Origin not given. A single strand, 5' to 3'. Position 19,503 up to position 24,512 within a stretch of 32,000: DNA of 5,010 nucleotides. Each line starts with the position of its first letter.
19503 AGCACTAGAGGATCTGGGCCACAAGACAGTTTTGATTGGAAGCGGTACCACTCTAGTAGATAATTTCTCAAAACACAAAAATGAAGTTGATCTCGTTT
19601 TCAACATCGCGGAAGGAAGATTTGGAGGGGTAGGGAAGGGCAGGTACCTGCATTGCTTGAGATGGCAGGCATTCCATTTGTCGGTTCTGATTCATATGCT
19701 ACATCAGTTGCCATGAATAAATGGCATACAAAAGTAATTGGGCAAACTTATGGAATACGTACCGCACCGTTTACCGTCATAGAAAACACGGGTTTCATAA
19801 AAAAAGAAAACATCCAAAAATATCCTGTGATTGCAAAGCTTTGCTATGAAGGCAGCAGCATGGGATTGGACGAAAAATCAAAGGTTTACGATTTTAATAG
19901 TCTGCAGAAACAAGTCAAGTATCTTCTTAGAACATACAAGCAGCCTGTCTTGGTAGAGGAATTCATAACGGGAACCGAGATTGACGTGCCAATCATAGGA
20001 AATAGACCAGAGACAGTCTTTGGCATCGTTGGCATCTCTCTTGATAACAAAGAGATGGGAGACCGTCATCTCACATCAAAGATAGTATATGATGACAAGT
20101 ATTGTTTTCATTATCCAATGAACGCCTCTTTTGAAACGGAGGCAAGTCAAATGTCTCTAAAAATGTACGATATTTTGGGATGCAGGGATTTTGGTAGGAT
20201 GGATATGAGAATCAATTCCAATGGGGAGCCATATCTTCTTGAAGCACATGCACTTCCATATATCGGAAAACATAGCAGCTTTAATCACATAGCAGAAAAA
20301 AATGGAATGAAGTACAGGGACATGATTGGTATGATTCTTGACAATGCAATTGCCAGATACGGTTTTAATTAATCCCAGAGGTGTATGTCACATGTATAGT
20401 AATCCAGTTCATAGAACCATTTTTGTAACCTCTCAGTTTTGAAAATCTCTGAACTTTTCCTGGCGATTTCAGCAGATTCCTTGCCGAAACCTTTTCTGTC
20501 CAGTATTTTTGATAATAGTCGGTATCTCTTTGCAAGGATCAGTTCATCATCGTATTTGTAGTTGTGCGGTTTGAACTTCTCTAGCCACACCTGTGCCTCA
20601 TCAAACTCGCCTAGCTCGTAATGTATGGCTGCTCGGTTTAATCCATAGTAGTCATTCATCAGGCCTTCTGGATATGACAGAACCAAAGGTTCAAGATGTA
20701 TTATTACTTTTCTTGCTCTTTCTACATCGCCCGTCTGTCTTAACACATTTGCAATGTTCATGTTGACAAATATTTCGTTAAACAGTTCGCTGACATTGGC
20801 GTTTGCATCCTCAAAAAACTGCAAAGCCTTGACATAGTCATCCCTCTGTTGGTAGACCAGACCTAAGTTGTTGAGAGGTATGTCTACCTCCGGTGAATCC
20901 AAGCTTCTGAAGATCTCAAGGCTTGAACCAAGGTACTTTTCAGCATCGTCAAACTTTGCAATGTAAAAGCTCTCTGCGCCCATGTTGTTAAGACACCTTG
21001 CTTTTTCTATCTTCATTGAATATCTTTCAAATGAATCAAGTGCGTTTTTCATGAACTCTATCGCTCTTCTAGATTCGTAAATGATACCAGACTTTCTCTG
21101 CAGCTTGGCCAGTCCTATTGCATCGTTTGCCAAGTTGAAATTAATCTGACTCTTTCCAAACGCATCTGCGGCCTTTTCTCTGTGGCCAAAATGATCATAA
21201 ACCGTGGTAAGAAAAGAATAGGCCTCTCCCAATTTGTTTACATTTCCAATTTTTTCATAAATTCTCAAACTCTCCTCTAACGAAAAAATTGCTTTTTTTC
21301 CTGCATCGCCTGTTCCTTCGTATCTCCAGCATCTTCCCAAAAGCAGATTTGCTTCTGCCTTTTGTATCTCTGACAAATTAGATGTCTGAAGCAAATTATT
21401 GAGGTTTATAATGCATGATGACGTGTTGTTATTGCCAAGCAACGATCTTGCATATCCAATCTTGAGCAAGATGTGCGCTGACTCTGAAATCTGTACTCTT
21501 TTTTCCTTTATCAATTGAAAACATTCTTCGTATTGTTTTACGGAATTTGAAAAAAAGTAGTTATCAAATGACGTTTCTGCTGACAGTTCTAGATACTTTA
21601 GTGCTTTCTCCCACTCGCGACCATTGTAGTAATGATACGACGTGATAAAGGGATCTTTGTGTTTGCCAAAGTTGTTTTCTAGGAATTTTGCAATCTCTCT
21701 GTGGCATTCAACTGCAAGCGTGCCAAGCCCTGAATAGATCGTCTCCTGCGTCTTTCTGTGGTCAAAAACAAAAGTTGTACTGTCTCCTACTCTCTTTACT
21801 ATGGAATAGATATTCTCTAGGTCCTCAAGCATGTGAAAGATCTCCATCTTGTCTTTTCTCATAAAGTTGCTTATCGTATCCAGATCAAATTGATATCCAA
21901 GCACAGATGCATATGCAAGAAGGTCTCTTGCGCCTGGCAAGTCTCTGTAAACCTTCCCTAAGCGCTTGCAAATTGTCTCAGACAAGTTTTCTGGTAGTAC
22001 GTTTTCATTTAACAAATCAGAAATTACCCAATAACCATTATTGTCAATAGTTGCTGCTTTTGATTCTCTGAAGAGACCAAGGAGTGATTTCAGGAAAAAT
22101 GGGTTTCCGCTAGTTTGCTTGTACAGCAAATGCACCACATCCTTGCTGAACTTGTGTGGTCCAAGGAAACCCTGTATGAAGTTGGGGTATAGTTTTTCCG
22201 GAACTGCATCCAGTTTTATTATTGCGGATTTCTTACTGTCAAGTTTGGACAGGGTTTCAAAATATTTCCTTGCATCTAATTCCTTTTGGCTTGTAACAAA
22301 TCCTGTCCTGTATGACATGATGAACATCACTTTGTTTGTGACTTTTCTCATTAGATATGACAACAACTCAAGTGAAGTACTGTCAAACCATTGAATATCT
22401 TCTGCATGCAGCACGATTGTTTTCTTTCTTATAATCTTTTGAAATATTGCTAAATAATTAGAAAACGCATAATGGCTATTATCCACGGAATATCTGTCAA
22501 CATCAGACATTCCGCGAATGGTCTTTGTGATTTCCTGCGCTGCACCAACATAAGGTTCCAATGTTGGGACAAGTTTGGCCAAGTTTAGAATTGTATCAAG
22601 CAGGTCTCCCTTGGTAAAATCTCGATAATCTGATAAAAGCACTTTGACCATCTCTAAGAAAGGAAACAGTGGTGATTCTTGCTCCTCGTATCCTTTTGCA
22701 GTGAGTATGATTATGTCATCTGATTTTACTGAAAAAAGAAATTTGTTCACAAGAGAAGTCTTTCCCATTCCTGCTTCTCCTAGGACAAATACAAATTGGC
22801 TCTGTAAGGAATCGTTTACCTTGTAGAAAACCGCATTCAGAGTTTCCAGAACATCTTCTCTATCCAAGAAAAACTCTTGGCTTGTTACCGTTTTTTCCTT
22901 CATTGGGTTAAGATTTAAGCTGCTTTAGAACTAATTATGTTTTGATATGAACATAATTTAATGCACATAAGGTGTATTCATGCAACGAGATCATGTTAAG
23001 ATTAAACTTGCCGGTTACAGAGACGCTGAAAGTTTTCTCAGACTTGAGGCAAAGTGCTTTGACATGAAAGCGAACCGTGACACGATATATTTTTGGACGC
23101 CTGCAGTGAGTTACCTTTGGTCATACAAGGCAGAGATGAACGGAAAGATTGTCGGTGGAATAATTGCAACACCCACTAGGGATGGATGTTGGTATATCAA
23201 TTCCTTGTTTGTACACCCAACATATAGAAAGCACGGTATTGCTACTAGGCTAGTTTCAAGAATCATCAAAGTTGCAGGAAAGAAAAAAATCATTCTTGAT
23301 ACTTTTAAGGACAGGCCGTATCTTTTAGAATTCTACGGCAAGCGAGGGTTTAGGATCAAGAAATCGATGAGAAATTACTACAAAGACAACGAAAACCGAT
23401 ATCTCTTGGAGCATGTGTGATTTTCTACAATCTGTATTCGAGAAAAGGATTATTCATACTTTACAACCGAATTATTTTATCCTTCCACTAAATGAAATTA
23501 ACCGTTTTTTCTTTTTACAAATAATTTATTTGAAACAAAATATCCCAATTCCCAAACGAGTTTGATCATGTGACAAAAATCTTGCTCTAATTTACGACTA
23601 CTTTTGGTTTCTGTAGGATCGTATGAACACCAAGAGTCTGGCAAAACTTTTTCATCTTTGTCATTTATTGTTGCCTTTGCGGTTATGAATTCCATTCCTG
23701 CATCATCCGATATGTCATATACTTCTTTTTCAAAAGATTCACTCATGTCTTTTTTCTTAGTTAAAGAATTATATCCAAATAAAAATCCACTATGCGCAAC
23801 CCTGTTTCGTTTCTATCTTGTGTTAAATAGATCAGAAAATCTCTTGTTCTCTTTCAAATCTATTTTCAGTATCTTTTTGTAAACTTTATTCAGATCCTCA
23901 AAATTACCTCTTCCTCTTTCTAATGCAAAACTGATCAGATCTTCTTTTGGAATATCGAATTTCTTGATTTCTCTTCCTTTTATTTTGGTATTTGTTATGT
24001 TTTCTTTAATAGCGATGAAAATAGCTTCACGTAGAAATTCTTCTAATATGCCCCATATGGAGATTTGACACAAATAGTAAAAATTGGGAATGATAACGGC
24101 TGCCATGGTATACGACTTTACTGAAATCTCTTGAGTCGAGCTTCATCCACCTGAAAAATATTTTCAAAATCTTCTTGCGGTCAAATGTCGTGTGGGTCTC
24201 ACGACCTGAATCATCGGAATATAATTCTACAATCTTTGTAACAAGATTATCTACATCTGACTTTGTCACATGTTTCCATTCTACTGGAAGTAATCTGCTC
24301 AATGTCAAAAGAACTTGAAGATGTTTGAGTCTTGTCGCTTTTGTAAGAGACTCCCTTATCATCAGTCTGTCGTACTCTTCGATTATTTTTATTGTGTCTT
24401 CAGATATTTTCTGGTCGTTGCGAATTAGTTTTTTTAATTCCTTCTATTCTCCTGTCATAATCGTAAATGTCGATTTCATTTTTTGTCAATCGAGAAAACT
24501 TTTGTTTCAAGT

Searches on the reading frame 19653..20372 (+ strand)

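Call 26: search_protein_families(library=pfam, proteins=[window:19653-20372:+], max_evalue=1)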
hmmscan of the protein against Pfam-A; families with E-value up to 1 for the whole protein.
window:19653-20372:+ (239 aa): 1 family
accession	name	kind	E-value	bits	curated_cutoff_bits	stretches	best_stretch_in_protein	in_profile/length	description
PF07478.18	Dala_Dala_lig_C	-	3e-29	102.4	24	1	31-229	3-203/204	D-ala D-ala ligase C-terminus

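Call 68: search_protein_families(library=padloc, proteins=[window:19653-20372:+], max_evalue=0.001)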
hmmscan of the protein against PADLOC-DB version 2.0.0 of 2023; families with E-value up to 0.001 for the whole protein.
window:19653-20372:+ (239 aa): 0 families

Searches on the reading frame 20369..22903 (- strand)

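Call 26: search_protein_families(library=pfam, proteins=[window:20369-22903:-], max_evalue=1)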
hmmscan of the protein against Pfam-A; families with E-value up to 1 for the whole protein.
window:20369-22903:- (844 aa): 24 families
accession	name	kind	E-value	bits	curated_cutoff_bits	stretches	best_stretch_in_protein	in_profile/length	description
PF13424.12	TPR_12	-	1.5e-18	67.2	30.1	3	650-700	18-71/77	Tetratricopeptide repeat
PF13191.12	AAA_16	-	6.9e-16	59.6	32.6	1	15-190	5-161/167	AAA ATPase domain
PF07719.23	TPR_2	-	1.5e-10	40.8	27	1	677-700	4-27/34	Tetratricopeptide repeat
PF13374.12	TPR_10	-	1.3e-09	38.2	27.5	1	677-700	5-28/42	Tetratricopeptide repeat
PF00515.34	TPR_1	-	4.2e-09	36.3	27.8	2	677-700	4-27/34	Tetratricopeptide repeat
PF07721.20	TPR_4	-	1.7e-05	25.4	27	1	755-775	5-25/26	Tetratricopeptide repeat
PF13176.12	TPR_7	-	2.4e-05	24.5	27.9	1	677-699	2-24/36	Tetratricopeptide repeat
PF13428.12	TPR_14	-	0.0012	19.8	23.5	0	757-777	7-27/44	Tetratricopeptide repeat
PF13401.12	AAA_22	-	0.0025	18.6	27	1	35-92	5-64/130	AAA domain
PF14559.12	TPR_19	-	0.0025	18.5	25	0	687-735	4-49/68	Tetratricopeptide repeat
PF05729.18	NACHT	-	0.0027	18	26.7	1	37-62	2-27/167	NACHT domain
PF20720.3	nSTAND3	-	0.0036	17.4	27.2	1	29-70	10-52/155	Novel STAND NTPase 3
PF03193.22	RsgA_GTPase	-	0.0067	16.7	30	1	26-56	97-127/174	RsgA GTPase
PF05970.20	PIF1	-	0.018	15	25.9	1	32-68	19-55/223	PIF1-like helicase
PF20703.3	nSTAND1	-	0.035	14.2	27.1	1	8-53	12-51/379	Novel STAND NTPase 1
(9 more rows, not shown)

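Call 68: search_protein_families(library=padloc, proteins=[window:20369-22903:-], max_evalue=0.001)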
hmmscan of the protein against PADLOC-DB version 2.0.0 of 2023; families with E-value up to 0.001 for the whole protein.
window:20369-22903:- (844 aa): 1 family
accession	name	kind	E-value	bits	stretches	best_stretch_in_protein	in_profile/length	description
PDLC04140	mad8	-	0.00093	16.8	0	15-160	10-113/314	mads_8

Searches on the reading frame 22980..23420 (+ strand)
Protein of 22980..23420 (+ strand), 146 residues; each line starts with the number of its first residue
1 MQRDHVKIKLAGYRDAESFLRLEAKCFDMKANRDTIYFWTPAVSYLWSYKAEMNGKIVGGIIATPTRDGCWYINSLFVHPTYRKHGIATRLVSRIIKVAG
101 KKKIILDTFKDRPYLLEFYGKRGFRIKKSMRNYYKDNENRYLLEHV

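Call 26: search_protein_families(library=pfam, proteins=[window:22980-23420:+], max_evalue=1)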
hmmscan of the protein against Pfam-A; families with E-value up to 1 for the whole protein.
window:22980-23420:+ (146 aa): 8 families
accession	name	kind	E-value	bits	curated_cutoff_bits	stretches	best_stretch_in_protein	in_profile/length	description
PF00583.31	Acetyltransf_1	-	2.4e-17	63.7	20.7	1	31-124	20-116/116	Acetyltransferase (GNAT) family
PF13508.13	Acetyltransf_7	-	1.7e-12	48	27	1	51-125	8-83/84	Acetyltransferase (GNAT) domain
PF13673.13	Acetyltransf_10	-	6.2e-11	42.8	23.6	1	49-128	34-111/128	Acetyltransferase (GNAT) domain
PF13527.13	Acetyltransf_9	-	1.2e-07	32.3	25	1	8-126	2-126/127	Acetyltransferase (GNAT) domain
PF13880.12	Acetyltransf_13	-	0.00076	19.7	22.8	1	73-94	7-28/69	ESCO1/2 acetyl-transferase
PF14542.12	Acetyltransf_CG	-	0.0046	17.5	30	1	66-101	20-55/80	GCN5-related N-acetyl-transferase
PF13420.13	Acetyltransf_4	-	0.0049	17.4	24.3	1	49-140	52-150/155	Acetyltransferase (GNAT) domain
PF08445.16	FR47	-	0.033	14.6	22.1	1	71-98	22-49/86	FR47-like protein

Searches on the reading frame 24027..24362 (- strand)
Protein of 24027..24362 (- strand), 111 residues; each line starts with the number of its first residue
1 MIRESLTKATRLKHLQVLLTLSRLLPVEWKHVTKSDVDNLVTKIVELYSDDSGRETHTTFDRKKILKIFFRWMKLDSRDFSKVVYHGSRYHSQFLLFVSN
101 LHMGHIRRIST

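Call 25: search_protein_families(library=pfam, proteins=[window:24027-24362:-], max_evalue=0.01)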
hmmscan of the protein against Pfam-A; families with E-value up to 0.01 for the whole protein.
window:24027-24362:- (111 aa): 0 families

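Call 26: search_protein_families(library=pfam, proteins=[window:24027-24362:-], max_evalue=1)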
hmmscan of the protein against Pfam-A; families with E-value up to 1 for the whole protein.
window:24027-24362:- (111 aa): 1 family
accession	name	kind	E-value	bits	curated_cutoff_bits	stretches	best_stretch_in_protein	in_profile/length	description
PF18833.7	TPR_22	-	0.11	13.3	27.2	1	27-56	61-90/92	Tetratricopeptide repeat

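Call 37: find_homologous_proteins(query=window:24027-24362:-, max_evalue=0.001)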
Query window:24027-24362:- (111 aa): 3 proteins with E <= 0.001 among 9 candidates.
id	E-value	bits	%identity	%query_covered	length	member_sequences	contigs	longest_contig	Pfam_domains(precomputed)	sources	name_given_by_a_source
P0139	3.2e-40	154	89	75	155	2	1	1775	-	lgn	-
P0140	7.7e-22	95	57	75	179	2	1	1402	-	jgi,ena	-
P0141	3.4e-16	77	69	57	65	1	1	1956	-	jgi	jgi:hypothetical protein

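Call 38: search_protein_families(library=pfam, proteins=[P0139, P0140, P0141], max_evalue=1)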
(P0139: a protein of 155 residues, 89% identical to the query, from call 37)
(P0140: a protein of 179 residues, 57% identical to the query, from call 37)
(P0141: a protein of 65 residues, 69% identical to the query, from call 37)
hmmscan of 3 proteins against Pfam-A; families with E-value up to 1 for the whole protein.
P0139 (155 aa): 1 family
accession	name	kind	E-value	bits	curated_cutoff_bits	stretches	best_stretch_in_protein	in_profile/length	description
PF14612.12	Ino80_Iec3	-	0.04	14.5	27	1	17-50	13-46/70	IEC3 subunit of the Ino80 complex, chromatin re-modelling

P0140 (179 aa): 1 family
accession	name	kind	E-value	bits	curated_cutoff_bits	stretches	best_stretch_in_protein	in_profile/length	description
PF05698.19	Trigger_C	-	0.061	13.8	22.7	1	11-78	65-132/162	Bacterial trigger factor protein (TF) C-terminus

P0141 (65 aa): 1 family
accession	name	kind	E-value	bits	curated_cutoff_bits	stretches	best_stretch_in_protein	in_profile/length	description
PF18808.7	Importin_rep_4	-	0.052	14.3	27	1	4-47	2-44/90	Importin repeat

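Call 68: search_protein_families(library=padloc, proteins=[window:24027-24362:-], max_evalue=0.001)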
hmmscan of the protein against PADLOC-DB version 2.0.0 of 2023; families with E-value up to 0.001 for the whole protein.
window:24027-24362:- (111 aa): 0 families

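Call 69: search_protein_families(library=phrogs, proteins=[window:24027-24362:-, P0139, P0140], max_evalue=0.1)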
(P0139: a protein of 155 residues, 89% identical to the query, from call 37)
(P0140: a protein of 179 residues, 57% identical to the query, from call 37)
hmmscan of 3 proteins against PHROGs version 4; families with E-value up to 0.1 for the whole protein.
window:24027-24362:- (111 aa): 0 families

P0139 (155 aa): 0 families

P0140 (179 aa): 3 families
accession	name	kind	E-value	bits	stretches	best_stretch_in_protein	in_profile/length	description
phrog_1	-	integration and excision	0.00017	22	1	35-164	185-302/611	integrase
phrog_30752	-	unknown function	0.024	15.8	1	117-150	71-104/110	-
phrog_13781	-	tail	0.037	13.5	1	89-173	451-536/782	tail spike protein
